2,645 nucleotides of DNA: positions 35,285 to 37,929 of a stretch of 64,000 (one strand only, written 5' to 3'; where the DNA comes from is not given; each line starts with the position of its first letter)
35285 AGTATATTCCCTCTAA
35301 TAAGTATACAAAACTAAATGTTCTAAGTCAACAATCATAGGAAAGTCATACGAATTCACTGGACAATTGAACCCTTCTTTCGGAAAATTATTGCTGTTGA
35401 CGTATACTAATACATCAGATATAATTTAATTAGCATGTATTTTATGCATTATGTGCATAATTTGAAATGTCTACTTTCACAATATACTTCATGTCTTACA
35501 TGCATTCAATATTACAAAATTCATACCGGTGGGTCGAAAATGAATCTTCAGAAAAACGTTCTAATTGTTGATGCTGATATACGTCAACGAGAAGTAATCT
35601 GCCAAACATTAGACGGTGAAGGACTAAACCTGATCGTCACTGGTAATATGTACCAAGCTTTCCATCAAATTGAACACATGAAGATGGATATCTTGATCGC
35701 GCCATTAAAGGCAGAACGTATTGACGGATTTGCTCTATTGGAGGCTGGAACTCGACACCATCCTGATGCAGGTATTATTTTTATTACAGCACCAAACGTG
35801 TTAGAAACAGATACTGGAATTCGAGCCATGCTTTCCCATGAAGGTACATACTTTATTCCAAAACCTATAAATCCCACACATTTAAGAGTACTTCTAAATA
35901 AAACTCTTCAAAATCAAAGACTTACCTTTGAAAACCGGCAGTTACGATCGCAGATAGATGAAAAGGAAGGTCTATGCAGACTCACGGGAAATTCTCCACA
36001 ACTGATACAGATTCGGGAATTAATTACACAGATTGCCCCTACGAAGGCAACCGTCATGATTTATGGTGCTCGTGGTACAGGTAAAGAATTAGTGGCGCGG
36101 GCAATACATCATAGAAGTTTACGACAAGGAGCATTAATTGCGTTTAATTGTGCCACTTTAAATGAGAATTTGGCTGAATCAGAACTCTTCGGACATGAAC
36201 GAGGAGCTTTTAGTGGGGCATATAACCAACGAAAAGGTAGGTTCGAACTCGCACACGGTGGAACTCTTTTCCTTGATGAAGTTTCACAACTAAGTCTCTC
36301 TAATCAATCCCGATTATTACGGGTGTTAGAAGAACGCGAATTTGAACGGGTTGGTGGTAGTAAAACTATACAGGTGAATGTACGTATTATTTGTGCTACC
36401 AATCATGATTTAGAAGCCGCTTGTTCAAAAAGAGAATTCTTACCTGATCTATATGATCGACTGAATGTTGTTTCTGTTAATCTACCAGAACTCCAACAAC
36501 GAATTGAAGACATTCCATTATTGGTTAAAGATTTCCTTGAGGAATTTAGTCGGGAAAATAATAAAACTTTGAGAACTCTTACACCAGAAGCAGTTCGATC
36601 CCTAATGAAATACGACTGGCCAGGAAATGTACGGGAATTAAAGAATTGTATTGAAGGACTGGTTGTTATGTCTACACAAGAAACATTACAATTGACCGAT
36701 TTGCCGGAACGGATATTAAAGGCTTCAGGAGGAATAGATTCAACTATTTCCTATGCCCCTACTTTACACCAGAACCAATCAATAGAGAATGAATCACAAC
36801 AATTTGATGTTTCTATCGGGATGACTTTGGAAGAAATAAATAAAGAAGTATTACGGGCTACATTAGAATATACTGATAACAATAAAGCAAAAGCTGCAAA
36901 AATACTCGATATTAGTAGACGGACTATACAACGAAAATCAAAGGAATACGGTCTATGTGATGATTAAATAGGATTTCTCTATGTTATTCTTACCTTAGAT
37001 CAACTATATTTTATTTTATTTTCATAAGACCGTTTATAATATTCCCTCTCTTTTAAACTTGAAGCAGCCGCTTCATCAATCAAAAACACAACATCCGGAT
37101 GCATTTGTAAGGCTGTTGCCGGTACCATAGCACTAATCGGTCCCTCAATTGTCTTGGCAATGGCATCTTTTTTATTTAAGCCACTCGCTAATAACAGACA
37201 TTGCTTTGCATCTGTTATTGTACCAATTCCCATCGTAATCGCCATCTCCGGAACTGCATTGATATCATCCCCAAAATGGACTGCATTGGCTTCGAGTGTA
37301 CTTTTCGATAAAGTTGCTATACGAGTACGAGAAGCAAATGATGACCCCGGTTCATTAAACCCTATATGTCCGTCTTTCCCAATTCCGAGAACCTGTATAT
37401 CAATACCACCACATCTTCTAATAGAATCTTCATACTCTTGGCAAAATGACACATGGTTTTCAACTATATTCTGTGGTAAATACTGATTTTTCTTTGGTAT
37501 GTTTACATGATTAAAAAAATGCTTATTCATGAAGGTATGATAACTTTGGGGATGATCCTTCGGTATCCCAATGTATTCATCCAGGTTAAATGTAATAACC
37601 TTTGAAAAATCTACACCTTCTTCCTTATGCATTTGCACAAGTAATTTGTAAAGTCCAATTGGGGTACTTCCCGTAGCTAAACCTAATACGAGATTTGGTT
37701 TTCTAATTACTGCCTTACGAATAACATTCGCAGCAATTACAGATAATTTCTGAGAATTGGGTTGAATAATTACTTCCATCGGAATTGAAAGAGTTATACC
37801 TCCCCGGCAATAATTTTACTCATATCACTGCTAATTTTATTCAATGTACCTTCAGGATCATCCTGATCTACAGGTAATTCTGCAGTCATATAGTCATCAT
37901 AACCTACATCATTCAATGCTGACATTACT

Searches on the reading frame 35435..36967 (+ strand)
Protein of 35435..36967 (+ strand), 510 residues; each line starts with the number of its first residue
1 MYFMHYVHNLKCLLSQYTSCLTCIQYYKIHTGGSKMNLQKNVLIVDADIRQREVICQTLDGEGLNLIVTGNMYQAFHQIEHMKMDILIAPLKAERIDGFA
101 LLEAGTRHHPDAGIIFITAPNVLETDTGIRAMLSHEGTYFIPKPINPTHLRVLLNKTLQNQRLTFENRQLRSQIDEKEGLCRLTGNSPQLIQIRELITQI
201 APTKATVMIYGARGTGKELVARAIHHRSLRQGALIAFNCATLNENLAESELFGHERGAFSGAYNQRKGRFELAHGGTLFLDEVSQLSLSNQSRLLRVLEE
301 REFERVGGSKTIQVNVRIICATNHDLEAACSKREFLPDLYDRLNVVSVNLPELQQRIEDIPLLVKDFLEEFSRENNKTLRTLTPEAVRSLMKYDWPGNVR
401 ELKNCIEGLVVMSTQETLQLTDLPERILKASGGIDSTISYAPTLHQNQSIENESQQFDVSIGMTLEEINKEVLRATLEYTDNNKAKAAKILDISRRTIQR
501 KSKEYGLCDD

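Call 28: search_protein_families(library=pfam, max_evalue=0.00001, proteins=[window:35435-36967:+])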
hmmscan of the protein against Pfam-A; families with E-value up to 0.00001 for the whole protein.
window:35435-36967:+ (510 aa): 6 families
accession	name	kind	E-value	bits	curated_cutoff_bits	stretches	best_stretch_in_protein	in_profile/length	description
PF00158.32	Sigma54_activat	-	6.6e-64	215.1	20.2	1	184-348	2-167/168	Sigma-54 interaction domain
PF25601.1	AAA_lid_14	-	1.1e-26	92.9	27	1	355-430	2-77/87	AAA+ ATPase lid domain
PF14532.12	Sigma54_activ_2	-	8e-20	71.9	25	1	185-353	2-138/138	Sigma-54 interaction domain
PF02954.25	HTH_8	-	1e-12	48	22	1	464-505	1-42/42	Bacterial regulatory protein, Fis family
PF00072.30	Response_reg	-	5e-11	43.2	30.2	1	42-153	1-109/111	Response regulator receiver domain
PF07728.20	AAA_5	-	6.1e-09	36.4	22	1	207-342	2-138/139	AAA domain (dynein-related subfamily)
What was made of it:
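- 35540..36967 (+): Candidate activator, not shown to act on this promoter. It is an NtrC-type enhancer-binding protein with a pseudo-receiver, an AAA+ sigma-54 interaction domain and a Fis-type HTH. Pfam domains are in call 28.
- On Sigma-54-dependent promoter: The protein at 35540-36967 has PF00158 at E=6.6e-64 (call 28).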

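Call 60: find_homologous_proteins(query=window:35540-36967:+, max_evalue=1e-20)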
Query window:35540-36967:+ (475 aa): 8000 proteins with E <= 1e-20 among 8000 candidates; the best 120 are listed.
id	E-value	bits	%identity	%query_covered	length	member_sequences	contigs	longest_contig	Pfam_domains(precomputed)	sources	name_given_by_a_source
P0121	0.0e+0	1021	97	100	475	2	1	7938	PF00158.33,PF25601.2,PF02954.26,PF00004.36,PF14532.13,PF07728.21,PF00072.31,PF01078.28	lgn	-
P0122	5.6e-298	1006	63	98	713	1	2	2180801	PF13173.13,PF20030.6,PF13604.13,PF00004.36,PF14532.13,PF07728.21,PF00072.31,PF13191.13,PF01695.24,PF00158.33,PF25601.2,PF02954.26,PF01078.28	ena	-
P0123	2.9e-291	984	93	100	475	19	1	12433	PF00158.33,PF25601.2,PF02954.26,PF00004.36,PF14532.13,PF07728.21,PF00072.31,PF01078.28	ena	-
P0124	1.1e-273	926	87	100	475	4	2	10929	PF00158.33,PF25601.2,PF02954.26,PF00004.36,PF14532.13,PF07728.21,PF00072.31,PF01078.28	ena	-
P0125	9.2e-271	916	86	100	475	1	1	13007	PF00158.33,PF25601.2,PF02954.26,PF00004.36,PF14532.13,PF07728.21,PF00072.31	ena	-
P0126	1.4e-269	912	87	100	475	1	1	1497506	PF00158.33,PF25601.2,PF02954.26,PF14532.13,PF07728.21,PF00072.31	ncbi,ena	-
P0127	4.0e-269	911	86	100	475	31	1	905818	PF00158.33,PF25601.2,PF02954.26,PF00004.36,PF14532.13,PF07728.21,PF00072.31,PF01078.28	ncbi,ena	-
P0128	1.9e-268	909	85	100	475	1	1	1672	PF00158.33,PF25601.2,PF02954.26,PF00004.36,PF14532.13,PF07728.21,PF00072.31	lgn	-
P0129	2.4e-268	908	85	100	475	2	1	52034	PF00158.33,PF25601.2,PF02954.26,PF00004.36,PF14532.13,PF07728.21,PF00072.31,PF01078.28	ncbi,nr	ncbi:hypothetical protein C6501_04185 [Candidatus Poribacteria bacterium]|nr:MAG: hypothetical prote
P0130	3.5e-268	908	86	100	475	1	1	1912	PF00158.33,PF25601.2,PF02954.26,PF00004.36,PF14532.13,PF07728.21,PF00072.31,PF01078.28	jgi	-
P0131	6.4e-268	907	86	100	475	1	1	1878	PF00158.33,PF25601.2,PF02954.26,PF00004.36,PF14532.13,PF07728.21,PF00072.31,PF01078.28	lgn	-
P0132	7.3e-268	907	85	100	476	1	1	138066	PF00158.33,PF25601.2,PF02954.26,PF00004.36,PF14532.13,PF07728.21,PF00072.31,PF01078.28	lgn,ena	-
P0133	7.6e-267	903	86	100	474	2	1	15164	PF00158.33,PF25601.2,PF02954.26,PF00004.36,PF14532.13,PF07728.21,PF00072.31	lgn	-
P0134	5.9e-261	884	84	100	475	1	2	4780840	PF00158.33,PF25601.2,PF02954.26,PF00004.36,PF14532.13,PF07728.21,PF00072.31,PF01078.28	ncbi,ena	-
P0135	1.6e-260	882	83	100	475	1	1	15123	PF00158.33,PF25601.2,PF02954.26,PF00004.36,PF14532.13,PF07728.21,PF00072.31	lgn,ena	-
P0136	2.3e-260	882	84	100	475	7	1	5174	PF00158.33,PF25601.2,PF02954.26,PF14532.13,PF07728.21,PF00072.31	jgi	-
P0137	8.3e-260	880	83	100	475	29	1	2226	PF00158.33,PF25601.2,PF02954.26,PF14532.13,PF07728.21,PF00072.31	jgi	jgi:DNA-binding NtrC family response regulator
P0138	1.6e-259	879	83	100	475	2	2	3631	PF00158.33,PF25601.2,PF02954.26,PF00004.36,PF14532.13,PF07728.21,PF00072.31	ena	-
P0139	3.6e-259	878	82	100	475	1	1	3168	PF00158.33,PF25601.2,PF02954.26,PF00004.36,PF14532.13,PF07728.21,PF00072.31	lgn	-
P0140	4.9e-259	878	82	100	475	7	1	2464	PF00158.33,PF25601.2,PF02954.26,PF00004.36,PF14532.13,PF07728.21,PF00072.31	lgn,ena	-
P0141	2.1e-256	869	82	100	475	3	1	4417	PF00158.33,PF25601.2,PF02954.26,PF14532.13,PF07728.21,PF00072.31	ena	-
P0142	3.0e-256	868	81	100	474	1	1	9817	PF00158.33,PF25601.2,PF02954.26,PF14532.13,PF07728.21,PF00072.31,PF01078.28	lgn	-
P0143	1.4e-255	866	82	100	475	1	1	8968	PF00158.33,PF25601.2,PF02954.26,PF00004.36,PF14532.13,PF07728.21,PF00072.31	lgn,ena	-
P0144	3.6e-255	865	82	100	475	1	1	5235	PF00158.33,PF25601.2,PF02954.26,PF00004.36,PF14532.13,PF07728.21,PF00072.31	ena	-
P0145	8.6e-255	864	81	100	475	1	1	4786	PF00158.33,PF25601.2,PF02954.26,PF14532.13,PF07728.21,PF00072.31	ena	-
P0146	1.1e-253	860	81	100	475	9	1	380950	PF00158.33,PF25601.2,PF02954.26,PF00004.36,PF14532.13,PF07728.21,PF00072.31,PF01078.28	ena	-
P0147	7.9e-253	857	80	100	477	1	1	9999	PF00158.33,PF25601.2,PF02954.26,PF14532.13,PF07728.21,PF00072.31,PF01078.28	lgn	-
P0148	1.3e-252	856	81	98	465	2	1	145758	PF00158.33,PF25601.2,PF02954.26,PF14532.13,PF07728.21,PF00072.31,PF01078.28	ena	-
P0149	3.7e-252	855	80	100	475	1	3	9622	PF00158.33,PF25601.2,PF02954.26,PF00004.36,PF14532.13,PF07728.21,PF00072.31,PF01078.28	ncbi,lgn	-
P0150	4.8e-251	851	80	100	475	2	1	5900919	PF00158.33,PF25601.2,PF02954.26,PF00004.36,PF14532.13,PF07728.21,PF00072.31,PF01078.28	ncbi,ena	-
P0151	5.6e-251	851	80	100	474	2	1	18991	PF00158.33,PF25601.2,PF02954.26,PF14532.13,PF07728.21,PF00072.31,PF01078.28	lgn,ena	-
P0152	6.7e-251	851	79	100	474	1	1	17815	PF00158.33,PF25601.2,PF02954.26,PF14532.13,PF07728.21,PF00072.31,PF01078.28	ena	-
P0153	7.6e-251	851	80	100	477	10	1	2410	PF00158.33,PF25601.2,PF02954.26,PF00004.36,PF14532.13,PF07728.21,PF00072.31,PF01078.28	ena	-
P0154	4.8e-250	848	81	99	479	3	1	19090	PF00158.33,PF25601.2,PF02954.26,PF14532.13,PF07728.21,PF00072.31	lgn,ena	-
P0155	5.8e-250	848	80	100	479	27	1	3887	PF00158.33,PF25601.2,PF02954.26,PF14532.13,PF07728.21,PF00072.31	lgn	-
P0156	2.7e-249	845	78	100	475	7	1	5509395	PF20030.6,PF00158.33,PF25601.2,PF02954.26,PF14532.13,PF07728.21,PF00072.31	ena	-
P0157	3.2e-249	845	79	100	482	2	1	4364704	PF00158.33,PF25601.2,PF02954.26,PF14532.13,PF07728.21,PF00072.31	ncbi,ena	-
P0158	3.6e-249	845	79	100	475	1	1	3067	PF00158.33,PF25601.2,PF02954.26,PF14532.13,PF07728.21,PF00072.31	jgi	jgi:DNA-binding NtrC family response regulator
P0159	1.8e-247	839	77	100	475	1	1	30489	PF20030.6,PF00158.33,PF25601.2,PF02954.26,PF14532.13,PF07728.21,PF00072.31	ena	-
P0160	1.3e-239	813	75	100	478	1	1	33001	PF00158.33,PF25601.2,PF02954.26,PF14532.13,PF07728.21,PF00072.31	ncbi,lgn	-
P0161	6.4e-239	811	75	100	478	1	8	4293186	PF00158.33,PF25601.2,PF02954.26,PF14532.13,PF07728.21,PF00072.31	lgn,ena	-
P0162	8.5e-239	811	75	100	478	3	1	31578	PF00158.33,PF25601.2,PF02954.26,PF14532.13,PF07728.21,PF00072.31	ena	-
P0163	1.2e-238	810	75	100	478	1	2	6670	PF00158.33,PF25601.2,PF02954.26,PF14532.13,PF07728.21,PF00072.31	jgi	jgi:two-component system response regulator HydG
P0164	3.4e-238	809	75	100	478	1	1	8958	PF00158.33,PF25601.2,PF02954.26,PF14532.13,PF07728.21,PF00072.31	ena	-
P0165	3.4e-238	809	75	100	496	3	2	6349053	PF00158.33,PF25601.2,PF02954.26,PF14532.13,PF07728.21,PF00072.31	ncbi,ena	-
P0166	3.5e-238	809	76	100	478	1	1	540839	PF00158.33,PF25601.2,PF02954.26,PF00004.36,PF14532.13,PF07728.21,PF00072.31,PF01078.28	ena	-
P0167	3.8e-238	809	75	100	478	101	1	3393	PF00158.33,PF25601.2,PF02954.26,PF00004.36,PF14532.13,PF07728.21,PF00072.31,PF01078.28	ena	-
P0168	6.7e-238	808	75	100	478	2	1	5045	PF00158.33,PF25601.2,PF02954.26,PF14532.13,PF07728.21,PF00072.31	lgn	-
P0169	8.2e-238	808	75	100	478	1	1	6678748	PF00158.33,PF25601.2,PF02954.26,PF14532.13,PF07728.21,PF00072.31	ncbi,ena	-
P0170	9.4e-238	807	75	100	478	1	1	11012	PF00158.33,PF25601.2,PF02954.26,PF14532.13,PF07728.21,PF00072.31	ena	-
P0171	1.2e-237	807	75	100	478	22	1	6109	PF00158.33,PF25601.2,PF02954.26,PF14532.13,PF07728.21,PF00072.31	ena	-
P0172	1.4e-237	807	75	100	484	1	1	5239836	PF00158.33,PF25601.2,PF02954.26,PF14532.13,PF07728.21,PF00072.31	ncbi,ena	-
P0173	2.2e-237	806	75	100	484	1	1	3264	PF00158.33,PF25601.2,PF02954.26,PF14532.13,PF07728.21,PF00072.31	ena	-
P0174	2.2e-237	806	76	100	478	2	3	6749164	PF00158.33,PF25601.2,PF02954.26,PF14532.13,PF07728.21,PF00072.31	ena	-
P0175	2.3e-237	806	75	100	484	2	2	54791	PF00158.33,PF25601.2,PF02954.26,PF14532.13,PF07728.21,PF00072.31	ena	-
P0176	2.4e-237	806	75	100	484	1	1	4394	PF00158.33,PF25601.2,PF02954.26,PF14532.13,PF07728.21,PF00072.31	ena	-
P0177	4.2e-237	805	75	100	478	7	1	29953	PF00158.33,PF25601.2,PF02954.26,PF00004.36,PF14532.13,PF07728.21,PF00072.31,PF01078.28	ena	-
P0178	4.5e-237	805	75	100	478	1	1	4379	PF00158.33,PF25601.2,PF02954.26,PF14532.13,PF07728.21,PF00072.31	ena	-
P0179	6.1e-237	805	75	100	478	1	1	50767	PF00158.33,PF25601.2,PF02954.26,PF14532.13,PF07728.21,PF00072.31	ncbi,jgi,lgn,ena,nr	ncbi:MAG: sigma-54 dependent transcriptional regulator [Candidatus Poribacteria bacterium]|nr:sigma-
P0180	6.2e-237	805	75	100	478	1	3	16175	PF00158.33,PF25601.2,PF02954.26,PF14532.13,PF07728.21,PF00072.31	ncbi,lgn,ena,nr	ncbi:sigma-54-dependent Fis family transcriptional regulator [Candidatus Poribacteria bacterium]|nr:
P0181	7.8e-237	804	74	100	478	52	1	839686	PF00158.33,PF25601.2,PF02954.26,PF00004.36,PF14532.13,PF07728.21,PF00072.31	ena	-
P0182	9.0e-237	804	75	100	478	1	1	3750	PF00158.33,PF25601.2,PF02954.26,PF14532.13,PF07728.21,PF00072.31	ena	-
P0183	1.5e-236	803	75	100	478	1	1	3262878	PF00158.33,PF25601.2,PF02954.26,PF14532.13,PF07728.21,PF00072.31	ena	-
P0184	1.9e-236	803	75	100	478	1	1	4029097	PF00158.33,PF25601.2,PF02954.26,PF14532.13,PF07728.21,PF00072.31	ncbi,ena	-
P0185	3.3e-236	802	75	100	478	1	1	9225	PF00158.33,PF25601.2,PF02954.26,PF14532.13,PF07728.21,PF00072.31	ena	-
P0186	3.5e-236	802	75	100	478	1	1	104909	PF00158.33,PF25601.2,PF02954.26,PF14532.13,PF07728.21,PF00072.31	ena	-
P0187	3.5e-236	802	75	100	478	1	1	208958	PF00158.33,PF25601.2,PF02954.26,PF14532.13,PF07728.21,PF00072.31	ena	-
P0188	3.6e-236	802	76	100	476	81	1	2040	PF00158.33,PF25601.2,PF02954.26,PF14532.13,PF07728.21,PF00072.31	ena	-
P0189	3.8e-236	802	75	100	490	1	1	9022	PF00158.33,PF25601.2,PF02954.26,PF14532.13,PF07728.21,PF00072.31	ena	-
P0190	5.2e-236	802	75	100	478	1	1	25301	PF00158.33,PF25601.2,PF02954.26,PF14532.13,PF07728.21,PF00072.31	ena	-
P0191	5.3e-236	802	75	100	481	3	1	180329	PF00158.33,PF25601.2,PF02954.26,PF14532.13,PF07728.21,PF00072.31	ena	-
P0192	6.5e-236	801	74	100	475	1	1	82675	PF00158.33,PF25601.2,PF02954.26,PF14532.13,PF07728.21,PF00072.31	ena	-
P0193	7.9e-236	801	75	100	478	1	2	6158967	PF00158.33,PF25601.2,PF02954.26,PF14532.13,PF07728.21,PF00072.31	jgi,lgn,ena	jgi:two-component system response regulator HydG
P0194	9.2e-236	801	75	100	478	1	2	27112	PF00158.33,PF25601.2,PF02954.26,PF00004.36,PF14532.13,PF07728.21,PF00072.31,PF01078.28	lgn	-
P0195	1.5e-235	800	75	100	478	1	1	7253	PF00158.33,PF25601.2,PF02954.26,PF00004.36,PF14532.13,PF07728.21,PF00072.31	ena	-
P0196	1.5e-235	800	75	100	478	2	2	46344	PF00158.33,PF25601.2,PF02954.26,PF14532.13,PF07728.21,PF00072.31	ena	-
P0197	1.5e-235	800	74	100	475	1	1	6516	PF00158.33,PF25601.2,PF02954.26,PF14532.13,PF07728.21,PF00072.31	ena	-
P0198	1.8e-235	800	74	100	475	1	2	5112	PF00158.33,PF25601.2,PF02954.26,PF14532.13,PF07728.21,PF00072.31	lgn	-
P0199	2.7e-235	799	75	100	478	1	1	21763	PF00158.33,PF25601.2,PF02954.26,PF14532.13,PF07728.21,PF00072.31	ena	-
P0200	6.8e-235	798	75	100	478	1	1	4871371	PF00158.33,PF25601.2,PF02954.26,PF14532.13,PF07728.21,PF00072.31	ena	-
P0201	9.6e-235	797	75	100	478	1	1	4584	PF00158.33,PF25601.2,PF02954.26,PF14532.13,PF07728.21,PF00072.31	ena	-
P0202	1.1e-234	797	75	100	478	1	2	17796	PF00158.33,PF25601.2,PF02954.26,PF14532.13,PF07728.21,PF00072.31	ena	-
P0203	1.4e-234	797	75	100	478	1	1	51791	PF00158.33,PF25601.2,PF02954.26,PF14532.13,PF07728.21,PF00072.31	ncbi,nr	ncbi:hypothetical protein C6503_14380 [Candidatus Poribacteria bacterium]|nr:MAG: hypothetical prote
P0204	1.4e-234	797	75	100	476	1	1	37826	PF00158.33,PF25601.2,PF02954.26,PF00004.36,PF14532.13,PF07728.21,PF00072.31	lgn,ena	-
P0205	1.9e-234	796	74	100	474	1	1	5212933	PF00158.33,PF25601.2,PF02954.26,PF14532.13,PF07728.21,PF00072.31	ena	-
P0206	2.3e-234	796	75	100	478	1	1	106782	PF00158.33,PF25601.2,PF02954.26,PF14532.13,PF07728.21,PF00072.31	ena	-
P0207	2.7e-234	796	75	100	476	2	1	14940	PF00158.33,PF25601.2,PF02954.26,PF00004.36,PF14532.13,PF07728.21,PF00072.31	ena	-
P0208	4.3e-234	795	75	100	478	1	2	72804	PF00158.33,PF25601.2,PF02954.26,PF14532.13,PF07728.21,PF00072.31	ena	-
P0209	4.6e-234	795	74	100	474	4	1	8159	PF00158.33,PF25601.2,PF02954.26,PF14532.13,PF07728.21,PF00072.31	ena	-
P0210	6.3e-234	795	75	100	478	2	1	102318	PF00158.33,PF25601.2,PF02954.26,PF14532.13,PF07728.21,PF00072.31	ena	-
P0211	7.1e-234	795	75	100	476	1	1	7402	PF00158.33,PF25601.2,PF02954.26,PF00004.36,PF14532.13,PF07728.21,PF00072.31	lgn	-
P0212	8.3e-234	794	74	100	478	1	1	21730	PF00158.33,PF25601.2,PF02954.26,PF00004.36,PF14532.13,PF07728.21,PF00072.31,PF01078.28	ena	-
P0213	8.8e-234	794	75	100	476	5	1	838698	PF00158.33,PF25601.2,PF02954.26,PF14532.13,PF07728.21,PF00072.31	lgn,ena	-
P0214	1.0e-233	794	75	100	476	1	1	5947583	PF00158.33,PF25601.2,PF02954.26,PF14532.13,PF07728.21,PF00072.31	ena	-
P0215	1.0e-233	794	75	100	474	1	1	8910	PF00158.33,PF25601.2,PF02954.26,PF14532.13,PF07728.21,PF00072.31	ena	-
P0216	1.1e-233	794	75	100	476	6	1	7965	PF00158.33,PF25601.2,PF02954.26,PF00004.36,PF14532.13,PF07728.21,PF00072.31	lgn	-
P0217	1.5e-233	794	75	100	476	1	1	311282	PF00158.33,PF25601.2,PF02954.26,PF00004.36,PF14532.13,PF07728.21,PF00072.31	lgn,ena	-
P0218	1.5e-233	793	74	100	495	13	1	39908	PF00158.33,PF25601.2,PF02954.26,PF14532.13,PF07728.21,PF00072.31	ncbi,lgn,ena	-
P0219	1.5e-233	793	74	100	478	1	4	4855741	PF00158.33,PF25601.2,PF02954.26,PF14532.13,PF07728.21,PF00072.31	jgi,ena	jgi:DNA-binding NtrC family response regulator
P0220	2.1e-233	793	75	100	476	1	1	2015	PF00158.33,PF25601.2,PF02954.26,PF00004.36,PF14532.13,PF07728.21,PF00072.31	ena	-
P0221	2.2e-233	793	74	100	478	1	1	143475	PF00158.33,PF25601.2,PF02954.26,PF14532.13,PF07728.21,PF00072.31,PF01078.28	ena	-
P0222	2.8e-233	793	74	99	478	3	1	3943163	PF00158.33,PF25601.2,PF02954.26,PF00004.36,PF14532.13,PF07728.21,PF00072.31,PF01078.28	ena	-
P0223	3.0e-233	793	75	100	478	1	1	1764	PF00158.33,PF25601.2,PF02954.26,PF14532.13,PF07728.21,PF00072.31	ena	-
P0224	3.1e-233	792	74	100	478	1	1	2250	PF00158.33,PF25601.2,PF02954.26,PF14532.13,PF07728.21,PF00072.31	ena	-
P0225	3.2e-233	792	74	100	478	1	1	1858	PF00158.33,PF25601.2,PF02954.26,PF14532.13,PF07728.21,PF00072.31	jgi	jgi:DNA-binding NtrC family response regulator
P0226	4.3e-233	792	74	100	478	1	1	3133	PF00158.33,PF25601.2,PF02954.26,PF14532.13,PF07728.21,PF00072.31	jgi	jgi:DNA-binding NtrC family response regulator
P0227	4.7e-233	792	74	100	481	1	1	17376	PF00158.33,PF25601.2,PF02954.26,PF14532.13,PF07728.21,PF00072.31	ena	-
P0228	5.2e-233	792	74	100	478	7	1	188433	PF00158.33,PF25601.2,PF02954.26,PF14532.13,PF07728.21,PF00072.31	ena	-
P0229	5.3e-233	792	74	100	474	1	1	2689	PF00158.33,PF25601.2,PF02954.26,PF14532.13,PF07728.21,PF00072.31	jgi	jgi:DNA-binding NtrC family response regulator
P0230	5.5e-233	792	74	100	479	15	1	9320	PF00158.33,PF25601.2,PF02954.26,PF14532.13,PF07728.21,PF00072.31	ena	-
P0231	5.8e-233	792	73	100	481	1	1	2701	PF00158.33,PF25601.2,PF02954.26,PF14532.13,PF07728.21,PF00072.31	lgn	-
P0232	7.2e-233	791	75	100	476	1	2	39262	PF00158.33,PF25601.2,PF02954.26,PF00004.36,PF14532.13,PF07728.21,PF00072.31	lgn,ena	-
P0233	8.7e-233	791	75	100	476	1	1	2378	PF00158.33,PF25601.2,PF02954.26,PF00004.36,PF14532.13,PF07728.21,PF00072.31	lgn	-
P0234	1.0e-232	791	74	100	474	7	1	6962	PF00158.33,PF25601.2,PF02954.26,PF14532.13,PF07728.21,PF00072.31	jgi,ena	-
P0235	1.0e-232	791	74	100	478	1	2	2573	PF00158.33,PF25601.2,PF02954.26,PF14532.13,PF07728.21,PF00072.31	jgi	jgi:DNA-binding NtrC family response regulator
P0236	1.4e-232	790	73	100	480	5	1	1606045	PF00158.33,PF25601.2,PF02954.26,PF14532.13,PF07728.21,PF00072.31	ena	-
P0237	1.4e-232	790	74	100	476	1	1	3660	PF00158.33,PF25601.2,PF02954.26,PF00004.36,PF14532.13,PF07728.21,PF00072.31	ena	-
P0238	1.6e-232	790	74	100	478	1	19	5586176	PF00158.33,PF25601.2,PF02954.26,PF14532.13,PF07728.21,PF00072.31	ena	-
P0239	2.0e-232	790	75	100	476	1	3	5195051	PF00158.33,PF25601.2,PF02954.26,PF14532.13,PF07728.21,PF00072.31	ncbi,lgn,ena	-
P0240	2.2e-232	790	73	100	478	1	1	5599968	PF00158.33,PF25601.2,PF02954.26,PF14532.13,PF07728.21,PF00072.31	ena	-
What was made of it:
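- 35540..36967 (+): Identity is 73-97% across more than 120 clusters, several named Poribacteria sigma-54-dependent regulators (call 60).
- On Sigma-54-dependent promoter: NCBI names homologues 'sigma-54-dependent' (call 60).
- Sigma-54-type activators are conserved in the phylum (call 60).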

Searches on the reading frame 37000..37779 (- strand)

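Call 28: search_protein_families(library=pfam, max_evalue=0.00001, proteins=[window:37000-37779:-])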
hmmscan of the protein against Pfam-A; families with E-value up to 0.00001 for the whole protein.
window:37000-37779:- (259 aa): 1 family
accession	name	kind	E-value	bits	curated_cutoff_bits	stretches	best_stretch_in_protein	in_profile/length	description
PF01182.26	Glucosamine_iso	-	1.7e-25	90.7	27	1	15-226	13-218/225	Glucosamine-6-phosphate isomerases/6-phosphogluconolactonase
